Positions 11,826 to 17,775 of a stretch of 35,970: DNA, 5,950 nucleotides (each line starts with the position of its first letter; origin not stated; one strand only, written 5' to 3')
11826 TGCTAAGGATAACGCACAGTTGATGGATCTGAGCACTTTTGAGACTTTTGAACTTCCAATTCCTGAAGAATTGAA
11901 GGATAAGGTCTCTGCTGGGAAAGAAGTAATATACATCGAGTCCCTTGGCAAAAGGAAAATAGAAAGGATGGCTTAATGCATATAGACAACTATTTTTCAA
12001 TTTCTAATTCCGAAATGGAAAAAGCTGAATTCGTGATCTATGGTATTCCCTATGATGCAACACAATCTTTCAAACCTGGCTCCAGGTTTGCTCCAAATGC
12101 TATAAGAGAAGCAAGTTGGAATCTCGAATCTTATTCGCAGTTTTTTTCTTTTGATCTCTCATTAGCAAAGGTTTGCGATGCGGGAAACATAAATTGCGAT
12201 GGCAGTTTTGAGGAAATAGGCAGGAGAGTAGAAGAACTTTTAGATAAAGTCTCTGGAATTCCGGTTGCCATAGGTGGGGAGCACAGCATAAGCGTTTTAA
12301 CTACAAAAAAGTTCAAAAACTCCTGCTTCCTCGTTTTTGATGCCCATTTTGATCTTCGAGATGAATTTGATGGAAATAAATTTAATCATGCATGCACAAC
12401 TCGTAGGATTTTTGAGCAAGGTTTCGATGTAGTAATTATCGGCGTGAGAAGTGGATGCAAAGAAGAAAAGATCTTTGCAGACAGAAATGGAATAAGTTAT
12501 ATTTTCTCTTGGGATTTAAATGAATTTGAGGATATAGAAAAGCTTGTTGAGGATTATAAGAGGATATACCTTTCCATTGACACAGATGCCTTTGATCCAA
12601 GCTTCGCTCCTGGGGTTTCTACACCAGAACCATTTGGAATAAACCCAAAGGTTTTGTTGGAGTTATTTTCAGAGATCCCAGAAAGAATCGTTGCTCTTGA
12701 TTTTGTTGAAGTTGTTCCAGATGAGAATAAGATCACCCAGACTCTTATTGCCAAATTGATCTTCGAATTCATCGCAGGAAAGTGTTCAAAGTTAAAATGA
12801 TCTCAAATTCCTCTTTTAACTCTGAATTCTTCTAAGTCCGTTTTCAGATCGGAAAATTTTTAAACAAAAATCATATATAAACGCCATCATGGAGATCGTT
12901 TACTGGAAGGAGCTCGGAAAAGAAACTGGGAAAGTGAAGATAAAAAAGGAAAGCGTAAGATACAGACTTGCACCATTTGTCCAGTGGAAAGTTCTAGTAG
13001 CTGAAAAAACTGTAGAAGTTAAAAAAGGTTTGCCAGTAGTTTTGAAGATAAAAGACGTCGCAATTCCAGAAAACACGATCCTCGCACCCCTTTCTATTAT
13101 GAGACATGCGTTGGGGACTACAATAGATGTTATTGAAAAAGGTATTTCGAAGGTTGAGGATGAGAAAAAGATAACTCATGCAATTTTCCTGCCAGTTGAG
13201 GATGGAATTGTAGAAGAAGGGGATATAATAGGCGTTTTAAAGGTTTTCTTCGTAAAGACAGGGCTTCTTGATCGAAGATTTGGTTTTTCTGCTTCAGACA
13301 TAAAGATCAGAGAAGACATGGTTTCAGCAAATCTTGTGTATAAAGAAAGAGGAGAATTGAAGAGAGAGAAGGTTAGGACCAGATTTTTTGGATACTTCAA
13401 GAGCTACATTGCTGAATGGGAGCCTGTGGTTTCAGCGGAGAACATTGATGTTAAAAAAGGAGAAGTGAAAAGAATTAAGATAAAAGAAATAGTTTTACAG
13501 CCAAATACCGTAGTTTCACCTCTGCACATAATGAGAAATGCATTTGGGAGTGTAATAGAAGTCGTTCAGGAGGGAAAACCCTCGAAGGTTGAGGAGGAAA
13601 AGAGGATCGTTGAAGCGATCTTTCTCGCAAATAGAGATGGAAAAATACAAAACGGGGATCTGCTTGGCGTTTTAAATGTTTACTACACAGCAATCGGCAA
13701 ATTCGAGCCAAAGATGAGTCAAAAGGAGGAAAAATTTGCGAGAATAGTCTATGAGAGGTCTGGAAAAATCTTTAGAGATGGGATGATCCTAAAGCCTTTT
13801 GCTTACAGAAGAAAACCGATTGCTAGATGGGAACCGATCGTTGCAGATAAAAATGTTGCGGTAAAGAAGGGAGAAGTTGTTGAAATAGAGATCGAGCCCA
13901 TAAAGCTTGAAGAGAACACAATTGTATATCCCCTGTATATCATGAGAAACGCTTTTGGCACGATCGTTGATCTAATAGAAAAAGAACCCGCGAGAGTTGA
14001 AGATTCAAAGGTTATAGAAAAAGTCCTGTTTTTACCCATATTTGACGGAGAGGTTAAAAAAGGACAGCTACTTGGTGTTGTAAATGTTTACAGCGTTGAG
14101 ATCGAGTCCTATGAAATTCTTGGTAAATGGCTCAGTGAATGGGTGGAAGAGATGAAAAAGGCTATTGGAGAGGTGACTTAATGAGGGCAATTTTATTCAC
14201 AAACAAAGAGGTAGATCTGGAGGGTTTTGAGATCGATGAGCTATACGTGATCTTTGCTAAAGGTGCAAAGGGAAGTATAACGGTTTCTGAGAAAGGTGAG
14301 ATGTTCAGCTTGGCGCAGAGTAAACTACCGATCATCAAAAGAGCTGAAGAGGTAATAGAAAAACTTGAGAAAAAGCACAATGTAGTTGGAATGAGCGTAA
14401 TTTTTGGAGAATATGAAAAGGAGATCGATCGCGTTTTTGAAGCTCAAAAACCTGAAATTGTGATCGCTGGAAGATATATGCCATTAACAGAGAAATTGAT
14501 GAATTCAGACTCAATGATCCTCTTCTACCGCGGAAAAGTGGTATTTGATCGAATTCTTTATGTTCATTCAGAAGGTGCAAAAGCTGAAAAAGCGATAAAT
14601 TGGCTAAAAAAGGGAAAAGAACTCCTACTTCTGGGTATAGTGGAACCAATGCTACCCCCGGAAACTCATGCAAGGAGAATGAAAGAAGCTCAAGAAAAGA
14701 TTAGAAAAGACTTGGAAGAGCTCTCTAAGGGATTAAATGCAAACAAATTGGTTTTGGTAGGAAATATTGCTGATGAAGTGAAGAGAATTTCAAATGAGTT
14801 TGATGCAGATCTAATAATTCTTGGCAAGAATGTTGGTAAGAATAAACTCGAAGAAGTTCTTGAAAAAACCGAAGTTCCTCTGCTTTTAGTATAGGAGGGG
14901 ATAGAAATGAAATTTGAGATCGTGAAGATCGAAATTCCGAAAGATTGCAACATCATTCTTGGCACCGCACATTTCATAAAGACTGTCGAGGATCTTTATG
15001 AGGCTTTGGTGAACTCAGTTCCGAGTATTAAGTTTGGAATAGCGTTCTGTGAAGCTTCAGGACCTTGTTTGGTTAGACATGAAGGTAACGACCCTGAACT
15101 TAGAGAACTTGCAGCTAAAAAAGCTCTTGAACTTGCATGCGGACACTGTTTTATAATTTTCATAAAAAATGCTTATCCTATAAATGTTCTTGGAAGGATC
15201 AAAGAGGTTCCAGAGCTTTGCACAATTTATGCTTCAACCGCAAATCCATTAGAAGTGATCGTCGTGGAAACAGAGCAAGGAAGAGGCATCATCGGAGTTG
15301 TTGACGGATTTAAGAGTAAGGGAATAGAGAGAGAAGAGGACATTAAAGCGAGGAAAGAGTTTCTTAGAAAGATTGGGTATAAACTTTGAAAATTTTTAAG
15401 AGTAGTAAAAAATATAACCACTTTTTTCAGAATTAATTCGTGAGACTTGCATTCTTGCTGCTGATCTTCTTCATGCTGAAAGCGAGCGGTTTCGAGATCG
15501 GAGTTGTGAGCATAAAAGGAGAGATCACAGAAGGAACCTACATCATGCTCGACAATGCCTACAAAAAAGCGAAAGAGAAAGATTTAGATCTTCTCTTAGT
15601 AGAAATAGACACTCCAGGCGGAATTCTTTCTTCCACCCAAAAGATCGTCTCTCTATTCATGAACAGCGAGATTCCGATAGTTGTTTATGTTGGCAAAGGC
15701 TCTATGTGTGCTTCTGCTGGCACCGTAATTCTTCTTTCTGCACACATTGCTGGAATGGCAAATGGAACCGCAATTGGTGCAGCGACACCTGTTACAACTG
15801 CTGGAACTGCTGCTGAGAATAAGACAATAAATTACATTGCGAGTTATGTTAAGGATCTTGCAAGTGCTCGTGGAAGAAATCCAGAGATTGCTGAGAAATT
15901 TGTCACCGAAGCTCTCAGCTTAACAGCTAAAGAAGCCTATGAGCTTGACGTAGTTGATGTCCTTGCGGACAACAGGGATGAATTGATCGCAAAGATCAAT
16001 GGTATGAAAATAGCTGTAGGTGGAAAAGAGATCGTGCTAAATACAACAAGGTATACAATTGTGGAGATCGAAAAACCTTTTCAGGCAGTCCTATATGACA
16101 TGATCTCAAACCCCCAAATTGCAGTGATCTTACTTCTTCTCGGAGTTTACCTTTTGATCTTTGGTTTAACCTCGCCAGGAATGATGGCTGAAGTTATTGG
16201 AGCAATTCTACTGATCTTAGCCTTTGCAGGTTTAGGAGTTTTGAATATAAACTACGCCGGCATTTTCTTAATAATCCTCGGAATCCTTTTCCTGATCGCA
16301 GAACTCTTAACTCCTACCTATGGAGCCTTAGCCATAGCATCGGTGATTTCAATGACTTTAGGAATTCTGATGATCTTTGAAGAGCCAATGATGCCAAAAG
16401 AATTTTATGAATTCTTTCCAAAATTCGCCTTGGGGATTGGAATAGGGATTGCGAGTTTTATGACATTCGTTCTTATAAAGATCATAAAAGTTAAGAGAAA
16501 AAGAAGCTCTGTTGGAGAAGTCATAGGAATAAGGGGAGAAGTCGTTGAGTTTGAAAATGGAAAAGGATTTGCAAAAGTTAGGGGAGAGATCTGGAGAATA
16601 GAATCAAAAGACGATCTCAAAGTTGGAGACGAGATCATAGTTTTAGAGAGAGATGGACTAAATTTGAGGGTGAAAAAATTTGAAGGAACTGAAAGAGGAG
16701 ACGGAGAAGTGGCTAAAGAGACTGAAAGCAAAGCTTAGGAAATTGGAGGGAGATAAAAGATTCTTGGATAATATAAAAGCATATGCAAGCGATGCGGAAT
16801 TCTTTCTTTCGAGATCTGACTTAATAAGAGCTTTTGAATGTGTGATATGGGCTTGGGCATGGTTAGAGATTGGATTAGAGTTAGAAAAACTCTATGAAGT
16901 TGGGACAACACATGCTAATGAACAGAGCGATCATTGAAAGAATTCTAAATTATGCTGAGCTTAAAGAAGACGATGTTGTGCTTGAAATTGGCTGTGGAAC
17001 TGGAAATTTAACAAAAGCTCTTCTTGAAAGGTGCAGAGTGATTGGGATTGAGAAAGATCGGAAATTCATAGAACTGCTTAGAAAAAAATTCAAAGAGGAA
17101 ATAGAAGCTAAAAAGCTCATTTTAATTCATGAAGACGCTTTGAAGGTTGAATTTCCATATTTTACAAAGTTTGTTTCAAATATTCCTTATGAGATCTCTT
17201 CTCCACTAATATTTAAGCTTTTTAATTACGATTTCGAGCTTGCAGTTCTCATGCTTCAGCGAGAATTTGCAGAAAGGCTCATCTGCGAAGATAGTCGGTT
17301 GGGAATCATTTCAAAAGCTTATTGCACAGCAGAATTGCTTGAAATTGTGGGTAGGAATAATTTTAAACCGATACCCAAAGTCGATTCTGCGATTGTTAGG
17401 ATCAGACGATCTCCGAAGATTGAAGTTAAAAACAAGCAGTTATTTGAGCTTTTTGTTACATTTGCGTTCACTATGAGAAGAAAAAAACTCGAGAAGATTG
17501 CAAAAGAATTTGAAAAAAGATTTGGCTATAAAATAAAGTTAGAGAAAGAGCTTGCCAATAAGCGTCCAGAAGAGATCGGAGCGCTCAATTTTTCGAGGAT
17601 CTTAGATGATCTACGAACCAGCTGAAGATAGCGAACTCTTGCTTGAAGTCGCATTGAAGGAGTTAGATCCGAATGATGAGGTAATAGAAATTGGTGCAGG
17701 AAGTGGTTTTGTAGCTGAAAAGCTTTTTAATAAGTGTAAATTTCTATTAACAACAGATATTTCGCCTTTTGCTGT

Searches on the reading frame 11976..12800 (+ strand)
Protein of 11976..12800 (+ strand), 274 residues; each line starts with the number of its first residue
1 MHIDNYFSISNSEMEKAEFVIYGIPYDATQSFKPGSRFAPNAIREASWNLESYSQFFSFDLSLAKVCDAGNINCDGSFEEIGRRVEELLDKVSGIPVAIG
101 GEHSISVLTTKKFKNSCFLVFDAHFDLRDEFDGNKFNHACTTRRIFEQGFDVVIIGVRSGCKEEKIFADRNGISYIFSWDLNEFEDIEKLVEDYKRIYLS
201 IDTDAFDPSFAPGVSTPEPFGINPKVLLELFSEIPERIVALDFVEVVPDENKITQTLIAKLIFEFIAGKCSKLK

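Call 38: search_protein_families(library=pfam, proteins=[window:11976-12800:+], max_evalue=0.00001)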
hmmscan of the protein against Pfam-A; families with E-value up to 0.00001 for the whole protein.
window:11976-12800:+ (274 aa): 1 family
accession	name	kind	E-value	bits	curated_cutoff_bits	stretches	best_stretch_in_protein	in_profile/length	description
PF00491.26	Arginase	-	3.8e-61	207.5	22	1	18-265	2-277/280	Arginase family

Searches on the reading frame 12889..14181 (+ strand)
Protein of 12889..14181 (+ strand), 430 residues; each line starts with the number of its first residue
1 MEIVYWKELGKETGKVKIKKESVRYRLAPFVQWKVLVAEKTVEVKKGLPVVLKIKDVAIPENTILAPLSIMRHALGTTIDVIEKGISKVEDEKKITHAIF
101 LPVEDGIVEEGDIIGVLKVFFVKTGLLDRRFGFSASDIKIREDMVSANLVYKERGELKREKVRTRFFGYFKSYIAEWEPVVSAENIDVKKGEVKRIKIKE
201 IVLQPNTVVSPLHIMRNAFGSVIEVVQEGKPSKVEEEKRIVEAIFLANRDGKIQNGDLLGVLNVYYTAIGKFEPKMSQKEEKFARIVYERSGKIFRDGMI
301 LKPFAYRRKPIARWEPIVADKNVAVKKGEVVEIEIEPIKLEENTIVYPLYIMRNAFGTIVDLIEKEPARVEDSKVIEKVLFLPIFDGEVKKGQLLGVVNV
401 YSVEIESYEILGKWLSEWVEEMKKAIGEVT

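Call 38: search_protein_families(library=pfam, proteins=[window:12889-14181:+], max_evalue=0.00001)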
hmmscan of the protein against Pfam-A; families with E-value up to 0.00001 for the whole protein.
window:12889-14181:+ (430 aa): 1 family
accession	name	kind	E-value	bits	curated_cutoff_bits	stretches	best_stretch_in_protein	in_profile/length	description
PF01629.22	DUF22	-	6.2e-106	347.8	25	3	147-251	2-106/106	Domain of unknown function DUF22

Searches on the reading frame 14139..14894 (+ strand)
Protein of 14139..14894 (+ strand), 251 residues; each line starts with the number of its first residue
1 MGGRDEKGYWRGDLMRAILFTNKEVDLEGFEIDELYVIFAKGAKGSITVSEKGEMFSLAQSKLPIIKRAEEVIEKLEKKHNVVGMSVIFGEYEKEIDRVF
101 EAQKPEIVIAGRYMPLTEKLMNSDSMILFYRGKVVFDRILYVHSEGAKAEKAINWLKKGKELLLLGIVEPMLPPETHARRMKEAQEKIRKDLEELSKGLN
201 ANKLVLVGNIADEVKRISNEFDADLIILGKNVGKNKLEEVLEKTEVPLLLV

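Call 38: search_protein_families(library=pfam, proteins=[window:14139-14894:+], max_evalue=0.00001)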
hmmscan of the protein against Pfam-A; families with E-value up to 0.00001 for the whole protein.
window:14139-14894:+ (251 aa): 1 family
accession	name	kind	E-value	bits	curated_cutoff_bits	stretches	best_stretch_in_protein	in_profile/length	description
PF00582.32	Usp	-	1.9e-06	28.9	24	0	137-231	3-112/141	Universal stress protein family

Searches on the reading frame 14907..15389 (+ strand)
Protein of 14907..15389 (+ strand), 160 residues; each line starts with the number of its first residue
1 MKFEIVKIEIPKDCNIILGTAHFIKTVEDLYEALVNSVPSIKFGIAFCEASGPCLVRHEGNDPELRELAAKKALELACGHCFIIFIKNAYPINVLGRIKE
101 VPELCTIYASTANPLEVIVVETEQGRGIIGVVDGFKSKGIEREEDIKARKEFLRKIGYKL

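Call 39: search_protein_families(library=pfam, proteins=[window:14907-15389:+], max_evalue=0.00001)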
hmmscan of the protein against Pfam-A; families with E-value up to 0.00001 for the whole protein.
window:14907-15389:+ (160 aa): 1 family
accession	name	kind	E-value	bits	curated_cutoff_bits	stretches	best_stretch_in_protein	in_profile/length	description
PF04008.19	Adenosine_kin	-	1.2e-77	259.4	25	1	6-159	1-154/154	Adenosine specific kinase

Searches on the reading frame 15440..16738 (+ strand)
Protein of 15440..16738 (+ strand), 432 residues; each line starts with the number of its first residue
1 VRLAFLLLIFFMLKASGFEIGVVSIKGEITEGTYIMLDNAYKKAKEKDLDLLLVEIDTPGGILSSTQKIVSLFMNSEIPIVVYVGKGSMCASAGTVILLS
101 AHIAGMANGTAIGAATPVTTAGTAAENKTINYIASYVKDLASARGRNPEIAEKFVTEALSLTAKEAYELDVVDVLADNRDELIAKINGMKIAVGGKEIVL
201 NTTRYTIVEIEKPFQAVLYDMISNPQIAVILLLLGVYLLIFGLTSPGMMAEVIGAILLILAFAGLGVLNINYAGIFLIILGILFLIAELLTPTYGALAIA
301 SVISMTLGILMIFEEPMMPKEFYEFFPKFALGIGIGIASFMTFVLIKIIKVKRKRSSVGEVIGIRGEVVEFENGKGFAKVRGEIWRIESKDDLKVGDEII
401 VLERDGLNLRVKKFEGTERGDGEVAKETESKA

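Call 39: search_protein_families(library=pfam, proteins=[window:15440-16738:+], max_evalue=0.00001)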
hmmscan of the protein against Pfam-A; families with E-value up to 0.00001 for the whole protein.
window:15440-16738:+ (432 aa): 3 families
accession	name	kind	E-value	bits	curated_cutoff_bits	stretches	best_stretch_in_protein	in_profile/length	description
PF25145.1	NfeD1b_N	-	1.7e-24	86.9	40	1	22-176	4-169/189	NfeD1b, N-terminal domain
PF24961.1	NfeD_membrane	-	3.7e-19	69.3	26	1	227-347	2-119/119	NfeD integral membrane domain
PF01957.25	NfeD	-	1.1e-09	38.8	29.1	1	360-413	3-57/57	NfeD-like C-terminal, partner-binding domain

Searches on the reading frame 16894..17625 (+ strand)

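Call 39: search_protein_families(library=pfam, proteins=[window:16894-17625:+], max_evalue=0.00001)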
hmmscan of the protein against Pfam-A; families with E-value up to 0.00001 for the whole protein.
window:16894-17625:+ (243 aa): 5 families
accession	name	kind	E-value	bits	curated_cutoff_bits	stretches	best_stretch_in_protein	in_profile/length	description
PF00398.26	RrnaAD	-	2.6e-54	184.5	24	1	2-227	7-253/263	Ribosomal RNA adenine dimethylase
PF13649.12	Methyltransf_25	-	6.9e-09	36.7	27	1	29-89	1-62/97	Methyltransferase domain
PF01135.25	PCMT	-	2.1e-06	28.1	20.3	1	15-103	63-157/210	Protein-L-isoaspartate(D-aspartate) O-methyltransferase (PCMT)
PF08242.18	Methyltransf_12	-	2.4e-06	28.6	30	1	30-85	1-61/98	Methyltransferase domain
PF08241.18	Methyltransf_11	-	3.5e-06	28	21.2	1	30-88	1-57/95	Methyltransferase domain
